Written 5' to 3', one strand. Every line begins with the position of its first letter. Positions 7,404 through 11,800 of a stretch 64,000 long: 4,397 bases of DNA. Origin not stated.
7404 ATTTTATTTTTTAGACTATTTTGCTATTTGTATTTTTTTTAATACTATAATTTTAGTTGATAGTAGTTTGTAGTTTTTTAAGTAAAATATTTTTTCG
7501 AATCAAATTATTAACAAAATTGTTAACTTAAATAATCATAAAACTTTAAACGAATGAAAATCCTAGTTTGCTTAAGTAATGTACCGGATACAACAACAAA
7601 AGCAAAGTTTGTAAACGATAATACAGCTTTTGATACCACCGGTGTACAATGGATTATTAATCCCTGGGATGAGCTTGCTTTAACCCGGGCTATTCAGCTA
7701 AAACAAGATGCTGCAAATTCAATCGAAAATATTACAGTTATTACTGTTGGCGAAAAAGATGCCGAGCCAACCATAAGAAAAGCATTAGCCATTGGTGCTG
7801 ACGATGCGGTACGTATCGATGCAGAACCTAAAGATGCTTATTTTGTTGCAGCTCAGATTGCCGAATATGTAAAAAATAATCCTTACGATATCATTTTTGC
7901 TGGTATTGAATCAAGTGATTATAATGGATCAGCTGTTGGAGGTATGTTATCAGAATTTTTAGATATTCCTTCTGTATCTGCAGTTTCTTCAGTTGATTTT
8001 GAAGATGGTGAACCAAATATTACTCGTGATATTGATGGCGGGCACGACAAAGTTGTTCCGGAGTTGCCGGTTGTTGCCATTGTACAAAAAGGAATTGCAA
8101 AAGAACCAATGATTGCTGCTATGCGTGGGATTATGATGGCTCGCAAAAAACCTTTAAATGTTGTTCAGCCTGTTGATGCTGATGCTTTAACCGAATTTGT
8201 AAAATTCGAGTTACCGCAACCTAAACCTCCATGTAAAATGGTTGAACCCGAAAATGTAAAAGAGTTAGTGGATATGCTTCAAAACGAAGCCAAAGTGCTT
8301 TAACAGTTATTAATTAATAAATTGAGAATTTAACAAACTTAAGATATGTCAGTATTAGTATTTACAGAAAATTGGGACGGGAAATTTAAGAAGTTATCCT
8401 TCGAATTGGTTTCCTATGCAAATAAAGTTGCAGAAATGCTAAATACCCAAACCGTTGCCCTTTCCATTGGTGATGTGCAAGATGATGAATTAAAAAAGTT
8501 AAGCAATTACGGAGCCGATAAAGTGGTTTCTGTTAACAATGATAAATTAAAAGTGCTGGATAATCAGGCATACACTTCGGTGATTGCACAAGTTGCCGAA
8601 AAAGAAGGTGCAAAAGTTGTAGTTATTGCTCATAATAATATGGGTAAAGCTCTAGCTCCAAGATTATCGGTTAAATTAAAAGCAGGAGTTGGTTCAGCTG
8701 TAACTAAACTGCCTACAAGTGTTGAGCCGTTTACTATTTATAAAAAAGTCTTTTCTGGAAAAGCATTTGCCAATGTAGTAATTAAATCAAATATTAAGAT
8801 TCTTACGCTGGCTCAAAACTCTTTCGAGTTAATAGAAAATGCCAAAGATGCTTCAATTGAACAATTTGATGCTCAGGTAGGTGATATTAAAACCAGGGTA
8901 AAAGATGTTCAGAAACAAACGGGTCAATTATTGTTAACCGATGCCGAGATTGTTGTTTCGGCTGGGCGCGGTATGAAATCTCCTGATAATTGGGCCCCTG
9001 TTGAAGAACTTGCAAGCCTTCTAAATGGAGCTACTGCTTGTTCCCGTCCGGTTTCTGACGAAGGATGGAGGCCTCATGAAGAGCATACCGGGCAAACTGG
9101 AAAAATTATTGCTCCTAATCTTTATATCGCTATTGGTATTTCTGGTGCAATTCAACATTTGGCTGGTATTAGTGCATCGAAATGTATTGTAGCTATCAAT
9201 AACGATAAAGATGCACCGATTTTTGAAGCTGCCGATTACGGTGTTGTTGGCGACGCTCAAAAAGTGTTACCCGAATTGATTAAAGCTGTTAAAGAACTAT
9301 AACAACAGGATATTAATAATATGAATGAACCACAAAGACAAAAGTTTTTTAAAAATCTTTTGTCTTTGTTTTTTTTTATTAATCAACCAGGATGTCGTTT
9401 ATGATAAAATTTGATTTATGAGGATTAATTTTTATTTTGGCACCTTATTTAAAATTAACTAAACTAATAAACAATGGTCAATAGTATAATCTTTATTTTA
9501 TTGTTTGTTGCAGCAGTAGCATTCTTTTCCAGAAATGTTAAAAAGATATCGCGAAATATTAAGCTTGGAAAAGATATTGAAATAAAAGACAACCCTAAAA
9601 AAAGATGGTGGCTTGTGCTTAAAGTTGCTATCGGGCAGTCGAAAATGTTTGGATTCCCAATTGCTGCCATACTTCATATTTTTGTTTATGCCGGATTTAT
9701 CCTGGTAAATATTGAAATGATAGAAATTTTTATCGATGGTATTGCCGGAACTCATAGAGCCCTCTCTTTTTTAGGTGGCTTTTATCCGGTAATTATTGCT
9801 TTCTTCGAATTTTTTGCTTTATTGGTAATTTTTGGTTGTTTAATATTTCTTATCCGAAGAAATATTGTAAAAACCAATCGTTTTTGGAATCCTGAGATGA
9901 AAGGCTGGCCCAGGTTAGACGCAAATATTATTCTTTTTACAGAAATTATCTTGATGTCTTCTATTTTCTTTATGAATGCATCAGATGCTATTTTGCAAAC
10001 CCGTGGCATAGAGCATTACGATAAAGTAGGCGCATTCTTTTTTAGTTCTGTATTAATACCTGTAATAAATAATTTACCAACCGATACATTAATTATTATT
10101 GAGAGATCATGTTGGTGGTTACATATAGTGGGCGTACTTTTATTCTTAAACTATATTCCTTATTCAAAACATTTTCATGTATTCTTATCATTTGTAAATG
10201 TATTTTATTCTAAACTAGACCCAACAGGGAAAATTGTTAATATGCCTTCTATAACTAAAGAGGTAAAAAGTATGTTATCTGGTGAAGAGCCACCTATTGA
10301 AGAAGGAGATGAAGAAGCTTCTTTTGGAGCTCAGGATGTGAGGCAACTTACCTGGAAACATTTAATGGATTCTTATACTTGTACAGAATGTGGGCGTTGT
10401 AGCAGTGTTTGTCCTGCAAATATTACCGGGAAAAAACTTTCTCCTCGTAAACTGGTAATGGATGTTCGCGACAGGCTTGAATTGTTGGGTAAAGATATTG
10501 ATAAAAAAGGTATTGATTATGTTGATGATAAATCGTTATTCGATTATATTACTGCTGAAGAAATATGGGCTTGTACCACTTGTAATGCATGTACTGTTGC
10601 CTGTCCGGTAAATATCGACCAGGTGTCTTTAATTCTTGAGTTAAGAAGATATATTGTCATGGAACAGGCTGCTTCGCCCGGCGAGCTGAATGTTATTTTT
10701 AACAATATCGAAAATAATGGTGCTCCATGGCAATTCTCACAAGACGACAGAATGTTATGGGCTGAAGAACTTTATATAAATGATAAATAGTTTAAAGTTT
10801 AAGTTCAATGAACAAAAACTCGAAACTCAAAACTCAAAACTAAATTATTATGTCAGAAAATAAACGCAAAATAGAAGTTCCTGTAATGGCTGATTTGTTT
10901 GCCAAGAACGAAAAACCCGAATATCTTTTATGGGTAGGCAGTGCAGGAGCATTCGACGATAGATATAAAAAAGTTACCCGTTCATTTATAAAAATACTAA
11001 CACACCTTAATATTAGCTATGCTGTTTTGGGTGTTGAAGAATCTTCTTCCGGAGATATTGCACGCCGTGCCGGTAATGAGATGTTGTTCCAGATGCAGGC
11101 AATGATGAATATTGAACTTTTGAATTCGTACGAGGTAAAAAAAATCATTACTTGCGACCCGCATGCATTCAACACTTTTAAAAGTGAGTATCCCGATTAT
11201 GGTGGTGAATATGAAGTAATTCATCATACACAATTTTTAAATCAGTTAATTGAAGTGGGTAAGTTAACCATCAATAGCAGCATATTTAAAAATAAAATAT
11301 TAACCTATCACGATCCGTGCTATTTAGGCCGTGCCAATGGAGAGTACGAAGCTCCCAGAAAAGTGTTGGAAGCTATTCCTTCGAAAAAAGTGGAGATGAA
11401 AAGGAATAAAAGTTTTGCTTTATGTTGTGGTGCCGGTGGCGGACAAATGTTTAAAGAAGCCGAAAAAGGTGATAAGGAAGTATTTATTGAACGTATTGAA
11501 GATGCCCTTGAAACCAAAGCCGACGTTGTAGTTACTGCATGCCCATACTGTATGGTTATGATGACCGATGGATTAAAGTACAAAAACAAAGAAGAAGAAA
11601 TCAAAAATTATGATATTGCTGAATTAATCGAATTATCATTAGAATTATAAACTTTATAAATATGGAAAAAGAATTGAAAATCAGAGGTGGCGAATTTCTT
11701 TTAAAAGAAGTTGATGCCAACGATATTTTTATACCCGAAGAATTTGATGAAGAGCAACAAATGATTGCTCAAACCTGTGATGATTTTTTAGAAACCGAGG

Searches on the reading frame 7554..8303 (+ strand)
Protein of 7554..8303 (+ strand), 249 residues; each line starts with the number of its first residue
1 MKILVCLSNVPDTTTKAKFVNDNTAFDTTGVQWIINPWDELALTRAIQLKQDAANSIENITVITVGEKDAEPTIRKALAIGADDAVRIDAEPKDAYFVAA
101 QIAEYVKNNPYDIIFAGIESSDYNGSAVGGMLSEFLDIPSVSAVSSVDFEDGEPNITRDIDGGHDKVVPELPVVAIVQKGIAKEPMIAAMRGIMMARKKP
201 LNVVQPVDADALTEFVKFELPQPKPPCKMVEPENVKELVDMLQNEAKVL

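Call 62: search_protein_families(library=pfam, proteins=[window:7554-8303:+], max_evalue=0.000001)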
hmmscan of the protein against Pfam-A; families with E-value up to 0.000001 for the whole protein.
window:7554-8303:+ (249 aa): 1 family
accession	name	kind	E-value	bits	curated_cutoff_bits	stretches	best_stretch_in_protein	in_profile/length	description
PF01012.27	ETF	-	1.6e-30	106.7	26.7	1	26-207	4-179/181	Electron transfer flavoprotein domain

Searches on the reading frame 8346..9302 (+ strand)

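Call 62: search_protein_families(library=pfam, proteins=[window:8346-9302:+], max_evalue=0.000001)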
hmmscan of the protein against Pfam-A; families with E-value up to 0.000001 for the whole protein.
window:8346-9302:+ (318 aa): 2 families
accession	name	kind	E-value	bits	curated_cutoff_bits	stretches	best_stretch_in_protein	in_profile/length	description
PF01012.27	ETF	-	4.7e-35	121.4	26.7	1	3-176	1-178/181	Electron transfer flavoprotein domain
PF00766.25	ETF_alpha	-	3.4e-33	113.9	27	1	197-275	2-80/81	Electron transfer flavoprotein FAD-binding domain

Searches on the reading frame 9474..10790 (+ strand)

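Call 62: search_protein_families(library=pfam, proteins=[window:9474-10790:+], max_evalue=0.000001)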
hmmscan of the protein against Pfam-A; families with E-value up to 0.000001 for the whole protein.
window:9474-10790:+ (438 aa): 4 families
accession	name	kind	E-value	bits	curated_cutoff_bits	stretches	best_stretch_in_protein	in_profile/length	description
PF13183.11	Fer4_8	-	2.8e-13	50.6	27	0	352-381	46-68/68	4Fe-4S dicluster domain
PF13187.11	Fer4_9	-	4.4e-11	43.1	27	1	303-380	2-50/52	4Fe-4S dicluster domain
PF13237.11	Fer4_10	-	3.7e-08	33.6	25.5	1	299-378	5-53/53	4Fe-4S dicluster domain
PF12797.12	Fer4_2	-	8.2e-08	32.2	24.5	0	294-315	1-22/22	4Fe-4S binding domain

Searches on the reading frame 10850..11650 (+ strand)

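Call 62: search_protein_families(library=pfam, proteins=[window:10850-11650:+], max_evalue=0.000001)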
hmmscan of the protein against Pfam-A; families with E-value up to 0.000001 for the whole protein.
window:10850-11650:+ (266 aa): 1 family
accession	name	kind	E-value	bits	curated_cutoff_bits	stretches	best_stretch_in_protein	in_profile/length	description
PF02754.22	CCG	-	7.8e-24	84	20.6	1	152-238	2-84/85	Cysteine-rich domain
